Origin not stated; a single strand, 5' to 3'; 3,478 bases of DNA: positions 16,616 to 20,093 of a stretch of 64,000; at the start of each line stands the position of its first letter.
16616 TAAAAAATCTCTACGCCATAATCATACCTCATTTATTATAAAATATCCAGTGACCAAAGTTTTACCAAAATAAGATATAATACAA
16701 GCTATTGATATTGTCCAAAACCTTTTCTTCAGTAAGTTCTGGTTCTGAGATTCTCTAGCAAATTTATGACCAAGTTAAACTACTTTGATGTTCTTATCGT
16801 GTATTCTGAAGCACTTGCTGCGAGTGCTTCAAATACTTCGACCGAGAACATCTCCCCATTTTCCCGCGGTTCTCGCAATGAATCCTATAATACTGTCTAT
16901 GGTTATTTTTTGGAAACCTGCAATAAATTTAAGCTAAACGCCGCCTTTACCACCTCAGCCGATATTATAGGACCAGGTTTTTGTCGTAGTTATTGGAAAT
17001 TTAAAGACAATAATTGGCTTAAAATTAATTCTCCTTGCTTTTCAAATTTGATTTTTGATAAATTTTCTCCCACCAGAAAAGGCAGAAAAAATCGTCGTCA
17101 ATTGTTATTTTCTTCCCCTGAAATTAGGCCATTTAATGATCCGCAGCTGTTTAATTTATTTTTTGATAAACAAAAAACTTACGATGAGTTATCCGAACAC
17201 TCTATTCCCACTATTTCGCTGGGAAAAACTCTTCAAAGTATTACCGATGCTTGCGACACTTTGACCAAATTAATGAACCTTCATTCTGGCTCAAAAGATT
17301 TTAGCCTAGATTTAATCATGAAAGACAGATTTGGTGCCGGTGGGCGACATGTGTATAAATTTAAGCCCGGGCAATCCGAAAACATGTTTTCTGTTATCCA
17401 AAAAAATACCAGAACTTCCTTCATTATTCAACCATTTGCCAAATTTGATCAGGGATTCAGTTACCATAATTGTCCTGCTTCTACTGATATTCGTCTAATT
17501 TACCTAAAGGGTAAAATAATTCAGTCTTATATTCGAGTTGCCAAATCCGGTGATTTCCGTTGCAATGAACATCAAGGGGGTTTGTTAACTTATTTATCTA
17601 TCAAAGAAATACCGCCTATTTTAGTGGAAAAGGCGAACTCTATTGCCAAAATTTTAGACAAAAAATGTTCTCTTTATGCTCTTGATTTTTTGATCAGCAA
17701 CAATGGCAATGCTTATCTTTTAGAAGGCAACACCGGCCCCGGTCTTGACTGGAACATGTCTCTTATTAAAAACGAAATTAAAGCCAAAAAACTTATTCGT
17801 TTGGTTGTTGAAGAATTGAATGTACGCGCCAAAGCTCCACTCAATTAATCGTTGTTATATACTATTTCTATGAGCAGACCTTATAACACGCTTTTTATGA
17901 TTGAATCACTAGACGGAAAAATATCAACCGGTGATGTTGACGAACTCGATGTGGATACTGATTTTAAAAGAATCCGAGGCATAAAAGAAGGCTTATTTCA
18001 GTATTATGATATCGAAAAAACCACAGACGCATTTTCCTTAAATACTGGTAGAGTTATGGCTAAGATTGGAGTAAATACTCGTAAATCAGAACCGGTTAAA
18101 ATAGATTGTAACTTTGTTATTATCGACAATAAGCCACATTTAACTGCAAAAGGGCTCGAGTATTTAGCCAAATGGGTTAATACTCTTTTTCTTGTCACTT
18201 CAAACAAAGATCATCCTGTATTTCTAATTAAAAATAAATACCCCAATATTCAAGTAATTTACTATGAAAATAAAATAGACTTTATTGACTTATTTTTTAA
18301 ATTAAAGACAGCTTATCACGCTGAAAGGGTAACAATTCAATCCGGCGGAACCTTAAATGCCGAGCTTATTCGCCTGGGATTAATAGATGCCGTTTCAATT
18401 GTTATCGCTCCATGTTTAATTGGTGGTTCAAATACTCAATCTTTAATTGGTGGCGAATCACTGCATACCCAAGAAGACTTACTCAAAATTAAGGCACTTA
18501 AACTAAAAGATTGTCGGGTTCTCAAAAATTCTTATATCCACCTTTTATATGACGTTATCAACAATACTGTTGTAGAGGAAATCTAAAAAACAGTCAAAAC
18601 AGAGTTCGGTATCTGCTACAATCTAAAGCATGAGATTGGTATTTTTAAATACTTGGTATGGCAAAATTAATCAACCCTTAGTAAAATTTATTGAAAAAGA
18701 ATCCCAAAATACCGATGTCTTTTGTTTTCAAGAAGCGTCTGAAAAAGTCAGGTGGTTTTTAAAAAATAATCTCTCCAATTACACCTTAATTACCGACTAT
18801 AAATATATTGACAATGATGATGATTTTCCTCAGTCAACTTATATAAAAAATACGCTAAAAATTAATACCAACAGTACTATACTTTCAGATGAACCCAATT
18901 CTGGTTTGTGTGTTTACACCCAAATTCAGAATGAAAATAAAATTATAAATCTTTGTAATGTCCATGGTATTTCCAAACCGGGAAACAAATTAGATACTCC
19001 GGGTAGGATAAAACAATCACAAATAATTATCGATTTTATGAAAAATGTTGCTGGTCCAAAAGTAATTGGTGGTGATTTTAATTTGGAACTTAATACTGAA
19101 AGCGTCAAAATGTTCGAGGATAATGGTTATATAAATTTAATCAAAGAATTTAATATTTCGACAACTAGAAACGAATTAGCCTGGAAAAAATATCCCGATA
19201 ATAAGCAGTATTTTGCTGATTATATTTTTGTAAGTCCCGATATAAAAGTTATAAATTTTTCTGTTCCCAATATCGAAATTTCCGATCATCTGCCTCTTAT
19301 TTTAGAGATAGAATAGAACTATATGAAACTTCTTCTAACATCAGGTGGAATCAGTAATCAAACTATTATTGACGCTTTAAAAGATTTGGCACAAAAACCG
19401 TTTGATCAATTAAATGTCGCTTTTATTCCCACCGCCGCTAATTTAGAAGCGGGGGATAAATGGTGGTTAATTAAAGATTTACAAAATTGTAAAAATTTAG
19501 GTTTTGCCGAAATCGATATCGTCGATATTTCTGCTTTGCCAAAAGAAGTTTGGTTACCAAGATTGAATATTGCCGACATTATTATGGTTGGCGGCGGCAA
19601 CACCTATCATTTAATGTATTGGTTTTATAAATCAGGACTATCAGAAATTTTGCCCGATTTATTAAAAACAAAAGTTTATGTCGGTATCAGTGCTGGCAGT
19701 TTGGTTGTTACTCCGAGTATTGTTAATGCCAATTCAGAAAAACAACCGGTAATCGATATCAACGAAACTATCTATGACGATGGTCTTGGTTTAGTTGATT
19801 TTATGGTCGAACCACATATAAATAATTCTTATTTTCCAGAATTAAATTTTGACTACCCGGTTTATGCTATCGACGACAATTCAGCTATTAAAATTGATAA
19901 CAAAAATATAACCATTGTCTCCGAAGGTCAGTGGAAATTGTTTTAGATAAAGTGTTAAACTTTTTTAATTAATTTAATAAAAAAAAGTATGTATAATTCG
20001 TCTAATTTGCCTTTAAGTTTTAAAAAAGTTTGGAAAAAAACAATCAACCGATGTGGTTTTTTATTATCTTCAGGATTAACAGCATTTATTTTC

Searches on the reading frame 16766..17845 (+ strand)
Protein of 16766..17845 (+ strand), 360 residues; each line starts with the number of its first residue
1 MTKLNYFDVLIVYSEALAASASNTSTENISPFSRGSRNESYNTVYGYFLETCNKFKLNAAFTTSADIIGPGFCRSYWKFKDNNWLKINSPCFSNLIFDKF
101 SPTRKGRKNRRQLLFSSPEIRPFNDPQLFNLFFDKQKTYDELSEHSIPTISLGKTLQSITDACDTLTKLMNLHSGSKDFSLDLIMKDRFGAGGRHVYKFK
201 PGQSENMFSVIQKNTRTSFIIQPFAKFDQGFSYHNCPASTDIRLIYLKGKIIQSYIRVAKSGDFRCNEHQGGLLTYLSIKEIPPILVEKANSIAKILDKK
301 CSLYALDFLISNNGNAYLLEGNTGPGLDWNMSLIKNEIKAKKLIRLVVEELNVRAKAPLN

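Call 67: search_protein_families(library=pfam, proteins=[window:16766-17845:+], max_evalue=0.0001)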
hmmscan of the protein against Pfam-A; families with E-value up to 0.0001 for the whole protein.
window:16766-17845:+ (360 aa): 3 families
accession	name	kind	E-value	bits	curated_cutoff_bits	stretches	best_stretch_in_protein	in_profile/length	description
PF08443.16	RimK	-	5.8e-11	42.8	21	1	179-344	39-185/188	RimK-like ATP-grasp domain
PF14397.11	ATPgrasp_ST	-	7.4e-08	32.4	31.4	0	120-279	7-178/278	Sugar-transfer associated ATP-grasp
PF14398.11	ATPgrasp_YheCD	-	9.9e-06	25.4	26.8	0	187-331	55-233/255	YheC/D like ATP-grasp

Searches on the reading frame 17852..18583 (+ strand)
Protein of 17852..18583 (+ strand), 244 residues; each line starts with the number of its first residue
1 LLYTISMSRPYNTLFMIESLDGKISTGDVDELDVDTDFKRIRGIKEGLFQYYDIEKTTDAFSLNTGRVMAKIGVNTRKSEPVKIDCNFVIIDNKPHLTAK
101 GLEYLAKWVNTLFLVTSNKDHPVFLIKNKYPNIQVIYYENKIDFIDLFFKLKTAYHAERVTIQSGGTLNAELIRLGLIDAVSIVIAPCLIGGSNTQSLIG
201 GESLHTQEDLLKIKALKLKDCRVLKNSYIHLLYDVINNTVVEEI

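Call 67: search_protein_families(library=pfam, proteins=[window:17852-18583:+], max_evalue=0.0001)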
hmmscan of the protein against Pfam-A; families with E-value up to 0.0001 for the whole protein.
window:17852-18583:+ (244 aa): 1 family
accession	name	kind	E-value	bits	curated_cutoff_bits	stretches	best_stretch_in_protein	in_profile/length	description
PF01872.23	RibD_C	-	1.6e-15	57.8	24.1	1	10-226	1-193/197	RibD C-terminal domain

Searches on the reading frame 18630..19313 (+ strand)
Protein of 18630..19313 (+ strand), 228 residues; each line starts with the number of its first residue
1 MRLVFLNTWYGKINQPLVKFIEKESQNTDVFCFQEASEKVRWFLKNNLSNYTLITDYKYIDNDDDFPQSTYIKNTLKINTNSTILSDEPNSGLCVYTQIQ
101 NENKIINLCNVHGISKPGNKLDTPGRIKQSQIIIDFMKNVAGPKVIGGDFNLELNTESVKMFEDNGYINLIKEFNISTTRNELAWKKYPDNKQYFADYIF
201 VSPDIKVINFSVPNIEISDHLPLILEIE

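Call 77: search_protein_families(library=pfam, proteins=[window:18630-19313:+], max_evalue=0.001)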
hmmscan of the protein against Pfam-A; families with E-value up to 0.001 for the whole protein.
window:18630-19313:+ (228 aa): 1 family
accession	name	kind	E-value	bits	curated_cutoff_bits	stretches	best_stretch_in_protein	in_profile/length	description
PF03372.29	Exo_endo_phos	-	3.9e-09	37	24.5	1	17-220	22-225/225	Endonuclease/Exonuclease/phosphatase family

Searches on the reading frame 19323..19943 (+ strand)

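Call 77: search_protein_families(library=pfam, proteins=[window:19323-19943:+], max_evalue=0.001)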
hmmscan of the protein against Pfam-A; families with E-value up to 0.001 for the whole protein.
window:19323-19943:+ (207 aa): 1 family
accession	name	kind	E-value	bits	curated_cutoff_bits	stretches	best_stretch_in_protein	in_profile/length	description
PF03575.23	Peptidase_S51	-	1e-31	110.7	23.9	1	3-198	1-205/206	Peptidase family S51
